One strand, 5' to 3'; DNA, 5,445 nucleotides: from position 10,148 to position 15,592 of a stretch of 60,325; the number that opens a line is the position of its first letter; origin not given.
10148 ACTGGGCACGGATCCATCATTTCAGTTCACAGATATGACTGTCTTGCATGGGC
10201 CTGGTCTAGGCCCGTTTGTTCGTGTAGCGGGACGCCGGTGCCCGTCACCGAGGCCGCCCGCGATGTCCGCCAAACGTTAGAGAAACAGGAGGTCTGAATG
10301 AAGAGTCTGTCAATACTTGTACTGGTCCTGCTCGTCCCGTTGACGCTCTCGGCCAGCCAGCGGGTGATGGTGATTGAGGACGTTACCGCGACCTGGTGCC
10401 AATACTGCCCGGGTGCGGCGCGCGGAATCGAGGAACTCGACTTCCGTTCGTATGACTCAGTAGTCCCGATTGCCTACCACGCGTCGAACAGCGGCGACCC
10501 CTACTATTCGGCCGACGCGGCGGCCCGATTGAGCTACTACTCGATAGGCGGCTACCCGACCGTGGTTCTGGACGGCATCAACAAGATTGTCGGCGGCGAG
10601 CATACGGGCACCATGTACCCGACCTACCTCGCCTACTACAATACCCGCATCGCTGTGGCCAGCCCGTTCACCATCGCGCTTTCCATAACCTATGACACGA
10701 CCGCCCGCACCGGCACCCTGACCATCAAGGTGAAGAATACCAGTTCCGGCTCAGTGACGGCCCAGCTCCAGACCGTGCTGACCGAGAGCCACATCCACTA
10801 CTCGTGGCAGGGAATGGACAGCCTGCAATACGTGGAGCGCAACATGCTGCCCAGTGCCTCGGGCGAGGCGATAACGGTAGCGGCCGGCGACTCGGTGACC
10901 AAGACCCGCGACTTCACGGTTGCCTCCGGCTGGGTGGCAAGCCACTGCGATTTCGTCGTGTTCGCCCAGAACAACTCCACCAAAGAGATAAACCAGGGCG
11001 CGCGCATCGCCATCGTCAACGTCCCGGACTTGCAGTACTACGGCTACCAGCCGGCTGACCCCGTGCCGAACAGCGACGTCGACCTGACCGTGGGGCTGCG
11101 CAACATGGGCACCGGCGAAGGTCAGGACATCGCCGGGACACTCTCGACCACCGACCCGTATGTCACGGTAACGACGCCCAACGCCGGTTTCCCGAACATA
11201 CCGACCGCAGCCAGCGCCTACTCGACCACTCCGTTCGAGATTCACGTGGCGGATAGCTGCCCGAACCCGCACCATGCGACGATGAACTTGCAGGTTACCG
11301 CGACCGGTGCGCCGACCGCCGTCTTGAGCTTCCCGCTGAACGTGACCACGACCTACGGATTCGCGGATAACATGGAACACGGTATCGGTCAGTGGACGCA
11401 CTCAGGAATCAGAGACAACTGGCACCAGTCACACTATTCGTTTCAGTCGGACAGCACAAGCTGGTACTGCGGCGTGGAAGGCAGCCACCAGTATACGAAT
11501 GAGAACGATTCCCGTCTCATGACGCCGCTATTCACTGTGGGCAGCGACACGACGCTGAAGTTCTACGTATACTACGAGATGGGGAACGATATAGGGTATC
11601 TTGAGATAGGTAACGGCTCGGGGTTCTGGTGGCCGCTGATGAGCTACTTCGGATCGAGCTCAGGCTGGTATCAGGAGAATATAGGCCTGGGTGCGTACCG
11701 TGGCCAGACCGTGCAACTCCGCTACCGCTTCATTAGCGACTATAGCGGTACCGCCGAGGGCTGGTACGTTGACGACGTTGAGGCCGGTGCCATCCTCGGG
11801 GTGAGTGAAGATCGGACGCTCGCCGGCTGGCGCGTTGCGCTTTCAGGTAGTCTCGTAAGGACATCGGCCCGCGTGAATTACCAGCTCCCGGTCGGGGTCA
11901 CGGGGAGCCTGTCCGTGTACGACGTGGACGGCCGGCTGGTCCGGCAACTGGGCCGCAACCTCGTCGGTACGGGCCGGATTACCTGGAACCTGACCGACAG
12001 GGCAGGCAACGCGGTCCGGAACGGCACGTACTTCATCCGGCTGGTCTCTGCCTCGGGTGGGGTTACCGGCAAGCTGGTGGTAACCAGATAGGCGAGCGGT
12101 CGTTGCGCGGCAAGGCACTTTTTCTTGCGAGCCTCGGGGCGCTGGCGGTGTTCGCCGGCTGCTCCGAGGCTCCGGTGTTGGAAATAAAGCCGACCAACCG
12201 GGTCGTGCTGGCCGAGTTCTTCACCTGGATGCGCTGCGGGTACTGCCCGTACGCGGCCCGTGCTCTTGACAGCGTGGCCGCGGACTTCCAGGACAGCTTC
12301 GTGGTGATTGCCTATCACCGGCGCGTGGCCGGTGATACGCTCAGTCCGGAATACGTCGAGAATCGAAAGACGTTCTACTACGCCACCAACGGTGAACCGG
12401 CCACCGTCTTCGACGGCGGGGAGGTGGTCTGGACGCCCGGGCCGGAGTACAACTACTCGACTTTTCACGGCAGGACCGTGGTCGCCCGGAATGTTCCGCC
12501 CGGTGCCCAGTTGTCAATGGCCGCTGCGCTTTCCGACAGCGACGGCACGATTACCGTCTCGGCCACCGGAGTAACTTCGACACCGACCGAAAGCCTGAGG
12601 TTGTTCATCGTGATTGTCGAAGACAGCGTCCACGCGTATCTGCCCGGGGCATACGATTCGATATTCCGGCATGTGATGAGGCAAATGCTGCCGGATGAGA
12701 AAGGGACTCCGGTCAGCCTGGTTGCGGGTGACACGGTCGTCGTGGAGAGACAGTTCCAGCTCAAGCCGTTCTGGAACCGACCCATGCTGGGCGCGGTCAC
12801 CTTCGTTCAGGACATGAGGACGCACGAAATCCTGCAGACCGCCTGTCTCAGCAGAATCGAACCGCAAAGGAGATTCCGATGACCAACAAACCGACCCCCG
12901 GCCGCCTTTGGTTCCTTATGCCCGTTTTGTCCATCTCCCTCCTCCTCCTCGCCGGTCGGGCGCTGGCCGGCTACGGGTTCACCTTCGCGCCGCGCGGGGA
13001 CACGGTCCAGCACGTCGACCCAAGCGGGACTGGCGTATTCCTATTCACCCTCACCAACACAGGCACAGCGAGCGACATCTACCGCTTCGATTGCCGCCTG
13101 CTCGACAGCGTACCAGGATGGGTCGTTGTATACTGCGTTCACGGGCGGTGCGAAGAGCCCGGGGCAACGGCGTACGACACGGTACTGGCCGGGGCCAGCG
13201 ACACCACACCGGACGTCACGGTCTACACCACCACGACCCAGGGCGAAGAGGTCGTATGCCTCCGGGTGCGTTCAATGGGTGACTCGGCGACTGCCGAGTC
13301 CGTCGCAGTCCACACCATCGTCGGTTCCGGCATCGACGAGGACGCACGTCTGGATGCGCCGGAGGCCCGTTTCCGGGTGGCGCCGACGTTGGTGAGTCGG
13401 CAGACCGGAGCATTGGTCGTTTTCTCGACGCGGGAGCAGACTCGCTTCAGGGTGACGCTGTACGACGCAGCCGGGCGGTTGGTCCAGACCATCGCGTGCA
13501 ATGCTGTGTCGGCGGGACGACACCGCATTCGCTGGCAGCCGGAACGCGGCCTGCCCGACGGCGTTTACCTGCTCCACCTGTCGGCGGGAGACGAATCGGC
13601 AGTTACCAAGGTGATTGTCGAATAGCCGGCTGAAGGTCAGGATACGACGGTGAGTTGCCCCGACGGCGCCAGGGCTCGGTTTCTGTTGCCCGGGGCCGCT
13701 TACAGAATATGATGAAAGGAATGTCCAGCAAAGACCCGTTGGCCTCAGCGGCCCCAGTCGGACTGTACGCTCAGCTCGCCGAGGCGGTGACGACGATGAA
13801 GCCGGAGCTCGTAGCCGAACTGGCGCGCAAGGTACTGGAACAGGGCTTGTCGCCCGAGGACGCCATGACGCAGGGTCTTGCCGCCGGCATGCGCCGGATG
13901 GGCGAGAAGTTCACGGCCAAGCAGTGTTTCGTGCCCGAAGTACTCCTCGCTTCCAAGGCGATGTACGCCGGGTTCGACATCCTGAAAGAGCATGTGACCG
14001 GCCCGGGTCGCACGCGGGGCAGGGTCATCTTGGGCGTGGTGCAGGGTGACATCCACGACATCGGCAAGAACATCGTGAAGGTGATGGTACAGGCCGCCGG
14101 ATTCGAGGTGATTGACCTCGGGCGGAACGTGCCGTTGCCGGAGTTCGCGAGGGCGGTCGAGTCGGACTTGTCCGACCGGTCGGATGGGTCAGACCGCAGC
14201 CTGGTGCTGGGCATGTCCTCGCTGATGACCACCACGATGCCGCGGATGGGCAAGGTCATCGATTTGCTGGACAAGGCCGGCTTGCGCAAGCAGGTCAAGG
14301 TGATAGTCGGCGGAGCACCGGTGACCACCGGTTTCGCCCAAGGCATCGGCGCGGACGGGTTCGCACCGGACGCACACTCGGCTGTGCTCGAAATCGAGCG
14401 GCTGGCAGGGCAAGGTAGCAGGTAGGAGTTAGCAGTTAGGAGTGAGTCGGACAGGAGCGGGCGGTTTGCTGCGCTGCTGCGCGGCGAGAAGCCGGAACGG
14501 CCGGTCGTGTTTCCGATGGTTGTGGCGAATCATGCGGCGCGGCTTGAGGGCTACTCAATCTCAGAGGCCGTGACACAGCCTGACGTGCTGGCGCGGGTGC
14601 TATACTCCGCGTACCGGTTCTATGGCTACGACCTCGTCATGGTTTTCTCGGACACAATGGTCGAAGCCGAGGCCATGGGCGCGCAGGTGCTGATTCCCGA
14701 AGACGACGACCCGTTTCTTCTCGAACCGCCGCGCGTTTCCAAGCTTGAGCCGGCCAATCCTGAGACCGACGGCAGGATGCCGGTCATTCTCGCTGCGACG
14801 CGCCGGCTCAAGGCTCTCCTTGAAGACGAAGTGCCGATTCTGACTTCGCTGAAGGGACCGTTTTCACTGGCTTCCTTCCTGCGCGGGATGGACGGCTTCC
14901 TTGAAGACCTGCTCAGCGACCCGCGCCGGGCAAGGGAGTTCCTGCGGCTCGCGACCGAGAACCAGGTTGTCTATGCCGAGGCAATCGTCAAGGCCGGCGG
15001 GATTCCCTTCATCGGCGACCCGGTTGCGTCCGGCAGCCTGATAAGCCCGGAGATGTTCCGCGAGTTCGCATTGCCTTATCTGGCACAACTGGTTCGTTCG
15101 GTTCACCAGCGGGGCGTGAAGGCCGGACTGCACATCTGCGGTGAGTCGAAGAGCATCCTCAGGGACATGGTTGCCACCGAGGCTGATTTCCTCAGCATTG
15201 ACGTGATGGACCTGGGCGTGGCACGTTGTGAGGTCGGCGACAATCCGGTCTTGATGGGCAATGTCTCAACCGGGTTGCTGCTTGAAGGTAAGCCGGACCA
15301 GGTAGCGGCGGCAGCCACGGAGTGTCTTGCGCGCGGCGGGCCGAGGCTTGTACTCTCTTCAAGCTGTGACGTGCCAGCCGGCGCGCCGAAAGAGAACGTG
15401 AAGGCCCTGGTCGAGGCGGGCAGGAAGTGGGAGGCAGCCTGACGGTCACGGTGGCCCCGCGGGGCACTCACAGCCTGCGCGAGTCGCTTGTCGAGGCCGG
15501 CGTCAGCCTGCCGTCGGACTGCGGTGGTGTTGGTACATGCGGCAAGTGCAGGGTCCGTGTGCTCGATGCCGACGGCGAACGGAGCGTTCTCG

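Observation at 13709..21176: Overlapping-gene operon joining a corrinoid methyl-transfer set to an HgdAB/BcrBC-type radical Fe-S enzyme with its own ATP-driven activator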

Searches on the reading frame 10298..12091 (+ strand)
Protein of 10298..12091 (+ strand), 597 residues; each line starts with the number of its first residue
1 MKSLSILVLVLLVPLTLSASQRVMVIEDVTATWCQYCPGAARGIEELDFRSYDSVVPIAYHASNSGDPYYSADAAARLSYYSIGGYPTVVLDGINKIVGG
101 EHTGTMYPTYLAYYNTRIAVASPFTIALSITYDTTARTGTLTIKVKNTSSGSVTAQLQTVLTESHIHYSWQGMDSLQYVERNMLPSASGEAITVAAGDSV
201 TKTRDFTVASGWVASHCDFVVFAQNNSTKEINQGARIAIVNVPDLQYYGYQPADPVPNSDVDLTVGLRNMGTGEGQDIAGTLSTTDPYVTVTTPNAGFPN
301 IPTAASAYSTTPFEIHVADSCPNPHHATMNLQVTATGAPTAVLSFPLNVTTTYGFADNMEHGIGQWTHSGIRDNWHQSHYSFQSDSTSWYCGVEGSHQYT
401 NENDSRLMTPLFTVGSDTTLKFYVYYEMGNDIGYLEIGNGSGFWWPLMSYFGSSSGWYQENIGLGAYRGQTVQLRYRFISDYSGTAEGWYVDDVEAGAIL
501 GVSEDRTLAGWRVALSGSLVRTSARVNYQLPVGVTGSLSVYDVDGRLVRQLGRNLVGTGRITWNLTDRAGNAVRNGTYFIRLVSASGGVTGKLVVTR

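Call 6: search_protein_families(library=pfam, proteins=[window:10298-12091:+], max_evalue=0.001)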
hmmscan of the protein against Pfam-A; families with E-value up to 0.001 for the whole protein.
window:10298-12091:+ (597 aa): 3 families
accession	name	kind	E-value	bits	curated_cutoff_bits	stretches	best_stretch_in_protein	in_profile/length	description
PF11551.14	Omp28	-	6.4e-16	59.1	34.9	1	79-239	6-167/171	Outer membrane protein Omp28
PF13860.13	FlgD_ig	-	5.6e-07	29.9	27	1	525-587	13-78/79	FlgD Ig-like domain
PF20773.4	InhA-like_MAM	-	7.7e-07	29.2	26.9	1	452-495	118-161/191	Immune inhibitor A-like, MAM domain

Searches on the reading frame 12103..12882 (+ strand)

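Call 6: search_protein_families(library=pfam, proteins=[window:12103-12882:+], max_evalue=0.001)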
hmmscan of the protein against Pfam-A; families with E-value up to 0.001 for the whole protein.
window:12103-12882:+ (259 aa): 1 family
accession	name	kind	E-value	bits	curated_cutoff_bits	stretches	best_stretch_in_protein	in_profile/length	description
PF11551.14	Omp28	-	8.6e-08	32.6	34.9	1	123-246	34-162/171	Outer membrane protein Omp28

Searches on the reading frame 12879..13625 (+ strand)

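Call 6: search_protein_families(library=pfam, proteins=[window:12879-13625:+], max_evalue=0.001)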
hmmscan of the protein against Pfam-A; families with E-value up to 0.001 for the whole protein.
window:12879-13625:+ (248 aa): 2 families
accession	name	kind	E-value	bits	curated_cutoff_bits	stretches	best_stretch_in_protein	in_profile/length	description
PF13860.13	FlgD_ig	-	2.2e-06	28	27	1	184-237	19-76/79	FlgD Ig-like domain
PF18962.6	Por_Secre_tail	-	0.00023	21.8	27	1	179-247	10-75/75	Secretion system C-terminal sorting domain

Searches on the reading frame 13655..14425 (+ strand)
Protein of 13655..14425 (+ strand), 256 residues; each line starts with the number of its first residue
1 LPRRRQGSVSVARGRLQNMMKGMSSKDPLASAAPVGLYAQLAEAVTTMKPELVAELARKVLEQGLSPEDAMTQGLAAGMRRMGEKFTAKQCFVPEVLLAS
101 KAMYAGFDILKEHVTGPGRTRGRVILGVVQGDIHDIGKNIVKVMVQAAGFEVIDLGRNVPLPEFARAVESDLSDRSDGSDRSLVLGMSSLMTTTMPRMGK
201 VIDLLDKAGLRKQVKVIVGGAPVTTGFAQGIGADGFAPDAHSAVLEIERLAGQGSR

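Call 3: search_protein_families(library=pfam, proteins=[window:13655-14425:+], max_evalue=0.01)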
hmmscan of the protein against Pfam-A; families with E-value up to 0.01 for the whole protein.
window:13655-14425:+ (256 aa): 2 families
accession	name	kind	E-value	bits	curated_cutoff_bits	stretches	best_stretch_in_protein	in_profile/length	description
PF02310.24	B12-binding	-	1.4e-21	76.9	32.1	1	122-239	1-115/121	B12 binding domain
PF02607.22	B12-binding_2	-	1.8e-18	66.9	23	1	38-111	2-74/74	B12 binding domain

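Call 4: search_protein_families(library=ncbifam, proteins=[window:13655-14425:+], max_evalue=0.01)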
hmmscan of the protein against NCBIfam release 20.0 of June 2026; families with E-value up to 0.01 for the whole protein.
window:13655-14425:+ (256 aa): 14 families
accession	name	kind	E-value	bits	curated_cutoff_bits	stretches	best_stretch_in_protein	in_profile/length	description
TIGR02370.1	pyl_corrinoid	subfamily_domain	1.9e-53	180.8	215.3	1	41-243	2-197/197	methyltransferase cognate corrinoid protein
NF047996.1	corrin_MtgC_2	exception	2.2e-51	174.4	370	1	43-250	10-209/212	glycine betaine-specific corrinoid protein MtgC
NF041607.1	dimeth_corrin_MtbC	equivalog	3.1e-51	173.8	350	1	41-247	1-199/203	dimethylamine corrinoid protein MtbC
NF047995.1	corrinoid_MtgC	exception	1.3e-45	155.5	310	1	37-250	4-212/215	glycine betaine-specific corrinoid protein MtgC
NF040669.1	MtaC2_Meth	equivalog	3.3e-32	111.9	450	1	38-230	43-225/267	methanol--corrinoid protein MtaC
NF040655.1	MtaC_Meth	equivalog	8.1e-32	110.2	420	1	41-230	39-217/253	methanol--corrinoid protein MtaC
TIGR02082.1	metH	equivalog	1.2e-25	89.4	1010.85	1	41-228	650-829/1182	methionine synthase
NF007024.0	PRK09490.1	equivalog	2.1e-20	72.2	1497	1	66-222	690-841/1234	methionine synthase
NF002612.0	PRK02261.1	equivalog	3.5e-09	36.3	110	1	123-171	5-53/148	methylaspartate mutase subunit S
NF052513.1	TransRegCarH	equivalog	3.3e-07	29.9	400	1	32-172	78-214/274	HTH-type transcriptional repressor CarH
TIGR01501.1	MthylAspMutase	equivalog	2.2e-05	24.2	135.8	1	124-170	4-50/134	methylaspartate mutase subunit S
TIGR00640.1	acid_CoA_mut_C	subfamily_domain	5.3e-05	23.2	57.45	1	121-221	2-92/132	methylmalonyl-CoA mutase C-terminal domain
NF006944.0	PRK09426.1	equivalog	0.003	15.5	876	1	117-221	586-679/721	methylmalonyl-CoA mutase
NF052385.1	Lys_5_6_beta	equivalog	0.0058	16.4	280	1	192-239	175-223/241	lysine 5,6-aminomutase subunit beta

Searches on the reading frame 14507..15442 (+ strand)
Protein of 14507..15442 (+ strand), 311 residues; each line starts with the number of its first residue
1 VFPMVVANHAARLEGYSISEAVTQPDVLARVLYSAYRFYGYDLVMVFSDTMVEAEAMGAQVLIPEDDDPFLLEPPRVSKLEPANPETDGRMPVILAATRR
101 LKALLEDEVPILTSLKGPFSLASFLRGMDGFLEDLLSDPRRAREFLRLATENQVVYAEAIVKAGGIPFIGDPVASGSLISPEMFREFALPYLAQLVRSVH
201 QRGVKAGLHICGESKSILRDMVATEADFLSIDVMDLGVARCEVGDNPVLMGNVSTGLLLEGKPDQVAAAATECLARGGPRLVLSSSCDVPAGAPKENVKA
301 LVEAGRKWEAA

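Call 3: search_protein_families(library=pfam, proteins=[window:14507-15442:+], max_evalue=0.01)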
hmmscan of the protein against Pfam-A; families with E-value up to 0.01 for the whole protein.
window:14507-15442:+ (311 aa): 1 family
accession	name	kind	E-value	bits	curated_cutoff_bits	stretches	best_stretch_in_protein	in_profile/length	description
PF01208.23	URO-D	-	4.5e-71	240.1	23.9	1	7-308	31-346/346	Uroporphyrinogen decarboxylase (URO-D)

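Call 4: search_protein_families(library=ncbifam, proteins=[window:14507-15442:+], max_evalue=0.01)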
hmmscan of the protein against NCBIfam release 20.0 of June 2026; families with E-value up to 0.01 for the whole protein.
window:14507-15442:+ (311 aa): 6 families
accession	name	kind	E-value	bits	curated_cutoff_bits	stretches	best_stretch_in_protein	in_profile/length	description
NF004889.0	PRK06252.1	subfamily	4.4e-60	203.5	244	1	15-309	40-337/340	methylcobalamin:coenzyme M methyltransferase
TIGR01463.1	mtaA_cmuA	subfamily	1.2e-53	182.6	235.4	1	15-306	39-336/340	MtaA/CmuA family methyltransferase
NF040654.1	MtaA_Meth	equivalog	4.3e-47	160.7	400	1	19-305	41-332/337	methylcobamide:CoM methyltransferase MtaA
NF041608.1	methylcob_mtaseMtbA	equivalog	1.5e-36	126.2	600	1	19-308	44-337/339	methylcobamide:CoM methyltransferase MtbA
TIGR01464.1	hemE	equivalog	1.1e-22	80.5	302.95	1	16-304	37-335/338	uroporphyrinogen decarboxylase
NF042977.1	AcphenoCarb_ApcE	equivalog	9.9e-05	21.8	450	1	5-129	19-146/293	acetophenone carboxylase subunit epsilon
